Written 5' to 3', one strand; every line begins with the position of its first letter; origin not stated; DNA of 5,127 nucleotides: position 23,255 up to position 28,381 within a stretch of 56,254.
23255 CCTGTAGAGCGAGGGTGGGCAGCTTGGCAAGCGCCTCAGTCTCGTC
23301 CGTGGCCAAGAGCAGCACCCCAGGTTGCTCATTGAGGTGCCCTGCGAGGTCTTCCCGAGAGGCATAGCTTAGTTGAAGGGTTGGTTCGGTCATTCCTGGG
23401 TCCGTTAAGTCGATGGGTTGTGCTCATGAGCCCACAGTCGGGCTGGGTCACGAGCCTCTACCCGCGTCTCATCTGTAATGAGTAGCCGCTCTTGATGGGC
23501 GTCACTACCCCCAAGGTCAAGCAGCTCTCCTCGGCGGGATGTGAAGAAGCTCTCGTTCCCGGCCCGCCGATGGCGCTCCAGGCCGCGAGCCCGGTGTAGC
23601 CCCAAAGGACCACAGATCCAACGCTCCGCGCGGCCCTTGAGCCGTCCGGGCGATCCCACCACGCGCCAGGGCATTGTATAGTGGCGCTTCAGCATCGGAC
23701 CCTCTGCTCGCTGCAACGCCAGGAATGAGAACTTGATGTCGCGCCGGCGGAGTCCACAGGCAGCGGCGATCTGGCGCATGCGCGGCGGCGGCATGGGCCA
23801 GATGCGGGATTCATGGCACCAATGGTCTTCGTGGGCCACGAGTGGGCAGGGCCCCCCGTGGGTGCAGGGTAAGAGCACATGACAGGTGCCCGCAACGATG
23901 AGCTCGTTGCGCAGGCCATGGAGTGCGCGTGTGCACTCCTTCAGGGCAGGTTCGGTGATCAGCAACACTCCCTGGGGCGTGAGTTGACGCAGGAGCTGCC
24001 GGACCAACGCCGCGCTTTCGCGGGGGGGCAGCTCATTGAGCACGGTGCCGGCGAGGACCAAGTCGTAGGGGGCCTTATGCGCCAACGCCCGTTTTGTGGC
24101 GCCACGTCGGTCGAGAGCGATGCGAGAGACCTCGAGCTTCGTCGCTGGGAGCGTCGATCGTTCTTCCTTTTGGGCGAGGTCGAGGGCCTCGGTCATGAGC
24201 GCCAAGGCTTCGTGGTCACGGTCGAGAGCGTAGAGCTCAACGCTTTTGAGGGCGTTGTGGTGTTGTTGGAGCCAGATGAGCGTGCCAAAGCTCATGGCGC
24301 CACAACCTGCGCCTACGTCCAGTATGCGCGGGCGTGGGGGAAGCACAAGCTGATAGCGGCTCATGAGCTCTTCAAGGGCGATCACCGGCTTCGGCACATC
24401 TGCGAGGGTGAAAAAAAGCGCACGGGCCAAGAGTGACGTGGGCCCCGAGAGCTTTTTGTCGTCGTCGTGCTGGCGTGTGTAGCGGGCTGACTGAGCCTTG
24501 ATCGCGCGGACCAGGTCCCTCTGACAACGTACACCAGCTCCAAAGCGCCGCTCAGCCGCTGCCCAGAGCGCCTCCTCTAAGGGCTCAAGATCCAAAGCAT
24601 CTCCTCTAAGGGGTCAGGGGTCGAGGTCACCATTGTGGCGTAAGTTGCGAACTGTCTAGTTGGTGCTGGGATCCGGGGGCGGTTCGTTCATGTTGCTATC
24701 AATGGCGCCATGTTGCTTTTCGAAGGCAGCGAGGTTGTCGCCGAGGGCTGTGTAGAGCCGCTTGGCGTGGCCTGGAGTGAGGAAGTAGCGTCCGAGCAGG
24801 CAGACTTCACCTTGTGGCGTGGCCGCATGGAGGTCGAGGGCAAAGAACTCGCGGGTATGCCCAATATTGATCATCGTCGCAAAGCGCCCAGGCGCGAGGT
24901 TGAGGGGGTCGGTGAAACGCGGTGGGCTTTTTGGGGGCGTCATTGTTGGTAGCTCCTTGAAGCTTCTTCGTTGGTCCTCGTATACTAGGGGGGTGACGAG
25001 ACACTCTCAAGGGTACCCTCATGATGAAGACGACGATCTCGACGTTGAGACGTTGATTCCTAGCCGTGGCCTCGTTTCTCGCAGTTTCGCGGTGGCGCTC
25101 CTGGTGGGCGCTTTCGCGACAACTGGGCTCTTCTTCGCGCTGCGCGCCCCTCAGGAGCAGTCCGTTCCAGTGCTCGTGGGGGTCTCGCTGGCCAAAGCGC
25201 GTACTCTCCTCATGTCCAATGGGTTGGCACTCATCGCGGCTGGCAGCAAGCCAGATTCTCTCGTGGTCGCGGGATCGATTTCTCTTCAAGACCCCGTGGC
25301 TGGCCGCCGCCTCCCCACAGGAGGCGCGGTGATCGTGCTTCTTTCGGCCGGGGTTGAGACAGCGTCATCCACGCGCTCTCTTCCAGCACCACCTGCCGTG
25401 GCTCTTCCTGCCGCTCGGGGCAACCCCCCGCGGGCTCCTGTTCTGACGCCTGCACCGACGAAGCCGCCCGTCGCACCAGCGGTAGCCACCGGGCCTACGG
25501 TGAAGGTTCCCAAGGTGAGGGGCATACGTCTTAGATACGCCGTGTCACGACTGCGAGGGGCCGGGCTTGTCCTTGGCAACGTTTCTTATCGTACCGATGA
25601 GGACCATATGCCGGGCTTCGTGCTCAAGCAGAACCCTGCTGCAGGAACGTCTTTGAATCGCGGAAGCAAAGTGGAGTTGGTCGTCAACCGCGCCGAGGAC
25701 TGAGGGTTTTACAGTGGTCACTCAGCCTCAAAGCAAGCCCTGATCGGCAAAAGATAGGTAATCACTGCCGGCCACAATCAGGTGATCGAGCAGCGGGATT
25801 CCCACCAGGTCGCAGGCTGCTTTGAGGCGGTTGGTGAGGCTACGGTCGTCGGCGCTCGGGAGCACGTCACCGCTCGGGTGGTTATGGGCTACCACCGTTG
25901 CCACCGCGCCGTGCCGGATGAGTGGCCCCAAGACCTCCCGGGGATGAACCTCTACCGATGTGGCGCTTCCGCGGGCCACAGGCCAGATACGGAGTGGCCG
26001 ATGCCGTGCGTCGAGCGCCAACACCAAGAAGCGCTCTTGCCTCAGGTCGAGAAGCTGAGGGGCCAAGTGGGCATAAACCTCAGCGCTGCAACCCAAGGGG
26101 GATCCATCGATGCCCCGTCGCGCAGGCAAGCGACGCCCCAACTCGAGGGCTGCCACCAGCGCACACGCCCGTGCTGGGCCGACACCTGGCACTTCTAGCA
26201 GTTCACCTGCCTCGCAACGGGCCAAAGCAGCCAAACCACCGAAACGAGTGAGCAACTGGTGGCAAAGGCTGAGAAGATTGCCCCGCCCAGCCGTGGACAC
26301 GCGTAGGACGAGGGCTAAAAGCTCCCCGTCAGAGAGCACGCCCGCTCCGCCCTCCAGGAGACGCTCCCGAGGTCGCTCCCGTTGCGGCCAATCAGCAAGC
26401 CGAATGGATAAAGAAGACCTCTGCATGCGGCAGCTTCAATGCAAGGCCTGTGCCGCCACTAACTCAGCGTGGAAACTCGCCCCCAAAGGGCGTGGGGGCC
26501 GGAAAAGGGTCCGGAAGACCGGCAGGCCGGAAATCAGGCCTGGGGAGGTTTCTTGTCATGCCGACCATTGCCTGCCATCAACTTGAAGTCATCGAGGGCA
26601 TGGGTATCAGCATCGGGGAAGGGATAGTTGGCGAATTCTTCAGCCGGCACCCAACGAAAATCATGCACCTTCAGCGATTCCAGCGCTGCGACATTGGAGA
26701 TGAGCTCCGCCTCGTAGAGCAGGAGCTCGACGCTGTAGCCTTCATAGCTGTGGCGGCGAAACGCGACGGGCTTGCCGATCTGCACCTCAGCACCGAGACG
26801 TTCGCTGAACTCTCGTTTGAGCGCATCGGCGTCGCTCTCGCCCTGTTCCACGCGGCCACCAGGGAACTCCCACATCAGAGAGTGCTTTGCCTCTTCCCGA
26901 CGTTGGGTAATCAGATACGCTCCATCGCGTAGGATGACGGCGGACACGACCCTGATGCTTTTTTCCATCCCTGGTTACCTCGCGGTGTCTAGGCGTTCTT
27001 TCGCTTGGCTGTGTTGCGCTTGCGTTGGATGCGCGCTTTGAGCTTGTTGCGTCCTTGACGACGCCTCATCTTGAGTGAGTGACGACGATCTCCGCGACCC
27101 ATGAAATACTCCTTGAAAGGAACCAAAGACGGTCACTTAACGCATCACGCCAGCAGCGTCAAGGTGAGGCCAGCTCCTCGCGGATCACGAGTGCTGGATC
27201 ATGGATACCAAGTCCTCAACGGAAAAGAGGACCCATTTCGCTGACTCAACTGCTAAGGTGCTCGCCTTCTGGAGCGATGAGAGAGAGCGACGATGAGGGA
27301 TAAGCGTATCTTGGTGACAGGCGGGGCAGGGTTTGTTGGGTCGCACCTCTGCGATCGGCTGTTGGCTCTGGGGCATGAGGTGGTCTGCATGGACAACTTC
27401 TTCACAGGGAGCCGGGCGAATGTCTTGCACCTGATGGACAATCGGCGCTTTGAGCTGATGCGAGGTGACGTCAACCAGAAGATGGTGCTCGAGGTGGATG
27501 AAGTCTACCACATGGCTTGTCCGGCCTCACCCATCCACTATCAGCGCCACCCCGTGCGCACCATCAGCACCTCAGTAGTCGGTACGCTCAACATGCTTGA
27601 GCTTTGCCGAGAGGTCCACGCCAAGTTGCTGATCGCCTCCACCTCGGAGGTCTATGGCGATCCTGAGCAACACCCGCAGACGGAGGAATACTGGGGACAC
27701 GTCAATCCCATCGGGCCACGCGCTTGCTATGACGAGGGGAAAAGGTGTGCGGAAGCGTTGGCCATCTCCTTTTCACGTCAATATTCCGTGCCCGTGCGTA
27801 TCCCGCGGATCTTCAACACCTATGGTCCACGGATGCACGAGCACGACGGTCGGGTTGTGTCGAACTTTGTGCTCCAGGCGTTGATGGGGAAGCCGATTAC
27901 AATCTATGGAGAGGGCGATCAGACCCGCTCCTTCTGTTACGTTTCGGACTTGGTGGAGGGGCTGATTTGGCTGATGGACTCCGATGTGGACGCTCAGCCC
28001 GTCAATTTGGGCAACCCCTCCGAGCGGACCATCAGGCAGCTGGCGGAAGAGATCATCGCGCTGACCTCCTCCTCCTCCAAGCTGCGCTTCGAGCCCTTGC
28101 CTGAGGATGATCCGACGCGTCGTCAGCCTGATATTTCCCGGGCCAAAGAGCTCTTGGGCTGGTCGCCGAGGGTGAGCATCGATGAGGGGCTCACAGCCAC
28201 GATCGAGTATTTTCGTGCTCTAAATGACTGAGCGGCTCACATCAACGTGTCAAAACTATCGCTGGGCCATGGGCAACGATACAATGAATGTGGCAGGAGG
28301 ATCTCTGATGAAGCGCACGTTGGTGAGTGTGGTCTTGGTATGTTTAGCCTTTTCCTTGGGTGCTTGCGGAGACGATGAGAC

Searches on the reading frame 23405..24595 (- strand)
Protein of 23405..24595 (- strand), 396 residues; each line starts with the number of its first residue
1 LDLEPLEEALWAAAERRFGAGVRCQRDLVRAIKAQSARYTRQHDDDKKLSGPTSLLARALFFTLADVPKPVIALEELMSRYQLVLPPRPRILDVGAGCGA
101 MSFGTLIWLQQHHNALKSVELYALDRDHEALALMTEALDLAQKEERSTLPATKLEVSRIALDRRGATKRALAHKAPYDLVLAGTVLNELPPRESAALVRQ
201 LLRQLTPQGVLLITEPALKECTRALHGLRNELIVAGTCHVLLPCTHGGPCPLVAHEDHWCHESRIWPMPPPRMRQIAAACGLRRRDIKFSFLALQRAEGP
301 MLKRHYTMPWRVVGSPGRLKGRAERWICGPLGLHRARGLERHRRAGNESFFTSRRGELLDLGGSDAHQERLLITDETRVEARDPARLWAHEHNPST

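Call 35: search_protein_families(library=pfam, proteins=[window:23405-24595:-], max_evalue=0.001)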
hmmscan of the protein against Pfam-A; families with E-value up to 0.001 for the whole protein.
window:23405-24595:- (396 aa): 4 families
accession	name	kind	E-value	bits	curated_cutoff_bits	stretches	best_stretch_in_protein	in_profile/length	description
PF09243.16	Rsm22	-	9.6e-15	55.2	23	1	90-329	37-244/275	Mitochondrial small ribosomal subunit Rsm22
PF13489.12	Methyltransf_23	-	3.4e-07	30.6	27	1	79-221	14-123/164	Methyltransferase domain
PF13847.12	Methyltransf_31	-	2.7e-05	24.3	27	1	90-220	6-117/145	Methyltransferase domain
PF08242.18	Methyltransf_12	-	0.00013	23.1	30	1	92-211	1-98/98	Methyltransferase domain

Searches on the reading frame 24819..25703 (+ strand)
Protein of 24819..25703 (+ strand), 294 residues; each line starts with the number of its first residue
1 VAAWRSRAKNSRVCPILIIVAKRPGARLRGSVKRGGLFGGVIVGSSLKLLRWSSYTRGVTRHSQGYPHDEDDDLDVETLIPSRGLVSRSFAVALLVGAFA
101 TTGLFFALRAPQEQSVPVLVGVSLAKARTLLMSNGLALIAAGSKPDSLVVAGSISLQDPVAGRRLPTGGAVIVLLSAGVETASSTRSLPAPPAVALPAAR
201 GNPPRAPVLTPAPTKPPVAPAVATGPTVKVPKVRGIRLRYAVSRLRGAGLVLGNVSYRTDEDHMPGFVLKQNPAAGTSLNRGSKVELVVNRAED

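Call 35: search_protein_families(library=pfam, proteins=[window:24819-25703:+], max_evalue=0.001)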
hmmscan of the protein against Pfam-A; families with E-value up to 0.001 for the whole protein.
window:24819-25703:+ (294 aa): 1 family
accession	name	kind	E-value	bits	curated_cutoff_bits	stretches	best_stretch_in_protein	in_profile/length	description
PF03793.24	PASTA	-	6.8e-21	74.4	23.2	2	228-290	1-63/64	PASTA domain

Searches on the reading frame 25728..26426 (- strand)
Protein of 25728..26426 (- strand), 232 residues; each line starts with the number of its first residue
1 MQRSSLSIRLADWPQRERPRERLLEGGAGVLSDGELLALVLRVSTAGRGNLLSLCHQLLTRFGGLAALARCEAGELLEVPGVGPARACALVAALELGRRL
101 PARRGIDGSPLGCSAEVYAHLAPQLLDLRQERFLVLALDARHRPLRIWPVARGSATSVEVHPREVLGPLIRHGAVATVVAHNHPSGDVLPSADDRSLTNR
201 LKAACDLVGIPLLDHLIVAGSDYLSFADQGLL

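Call 35: search_protein_families(library=pfam, proteins=[window:25728-26426:-], max_evalue=0.001)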
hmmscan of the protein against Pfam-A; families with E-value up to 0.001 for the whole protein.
window:25728-26426:- (232 aa): 2 families
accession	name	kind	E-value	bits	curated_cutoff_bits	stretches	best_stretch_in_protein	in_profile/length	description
PF04002.20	RadC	-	2.1e-37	128.2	22.1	1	113-231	3-121/121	RadC-like JAB domain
PF20582.4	UPF0758_N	-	4.1e-20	72.1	27.1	1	11-88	2-77/77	UPF0758 N-terminal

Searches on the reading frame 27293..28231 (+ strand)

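Call 45: search_protein_families(library=pfam, proteins=[window:27293-28231:+], max_evalue=0.001)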
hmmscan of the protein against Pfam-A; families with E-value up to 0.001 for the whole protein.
window:27293-28231:+ (312 aa): 6 families
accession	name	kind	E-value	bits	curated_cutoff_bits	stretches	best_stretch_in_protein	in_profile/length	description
PF16363.11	GDP_Man_Dehyd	-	3e-56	191.7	27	1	7-301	1-330/332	GDP-mannose 4,6 dehydratase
PF01370.27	Epimerase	-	3.5e-54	184.2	20.9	1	6-240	1-240/240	NAD dependent epimerase/dehydratase family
PF01073.25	3Beta_HSD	-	1e-13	51.4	22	1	7-218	1-219/280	3-beta hydroxysteroid dehydrogenase/isomerase family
PF07993.18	NAD_binding_4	-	2.6e-09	37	20.1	1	61-178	82-209/258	Male sterility protein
PF04321.23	RmlD_sub_bind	-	8.7e-09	35.3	27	1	5-272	2-244/287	RmlD substrate binding domain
PF02719.21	Polysacc_synt_2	-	2.7e-07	30.5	20.2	1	6-115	1-125/293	Polysaccharide biosynthesis protein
